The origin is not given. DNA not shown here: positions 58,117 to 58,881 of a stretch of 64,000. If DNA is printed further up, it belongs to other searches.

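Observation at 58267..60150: AAA_15/21 ATPase + PIN-like small protein pair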

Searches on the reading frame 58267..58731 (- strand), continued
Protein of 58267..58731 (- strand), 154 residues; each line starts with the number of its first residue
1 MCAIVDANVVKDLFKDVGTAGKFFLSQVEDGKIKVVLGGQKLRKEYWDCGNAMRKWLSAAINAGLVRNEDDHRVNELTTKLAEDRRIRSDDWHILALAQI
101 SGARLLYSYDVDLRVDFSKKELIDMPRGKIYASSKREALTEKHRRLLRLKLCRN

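Call 74: search_protein_representatives(alignment_id=A1)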
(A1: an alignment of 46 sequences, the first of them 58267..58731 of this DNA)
Query: 46 sequences, 155 profile positions. Proteins with E-value up to 0.001 (for the whole library): 1876; up to 1e-10: 1299; up to 1e-30: 251. The best 150 are listed.
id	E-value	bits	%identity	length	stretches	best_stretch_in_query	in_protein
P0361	5.7e-65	234.5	-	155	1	1-153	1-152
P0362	3.9e-60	218.8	-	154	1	1-153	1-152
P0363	2.6e-58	212.8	-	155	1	1-153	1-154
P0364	4.3e-58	212.1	-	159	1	1-152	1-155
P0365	1.5e-57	210.4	-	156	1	1-153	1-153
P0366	5.6e-57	208.5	-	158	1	1-154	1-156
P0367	1.2e-56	207.4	-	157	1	1-154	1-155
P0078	1.8e-56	206.8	-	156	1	1-154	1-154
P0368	5.2e-55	202.1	-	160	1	1-153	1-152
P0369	3.4e-54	199.5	-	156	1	1-153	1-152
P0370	5.0e-54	198.9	-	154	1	1-154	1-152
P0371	5.2e-54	198.9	-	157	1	1-154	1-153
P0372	1.7e-53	197.2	-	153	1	1-153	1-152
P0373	1.8e-53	197.1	-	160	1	1-153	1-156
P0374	5.2e-53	195.6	-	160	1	1-153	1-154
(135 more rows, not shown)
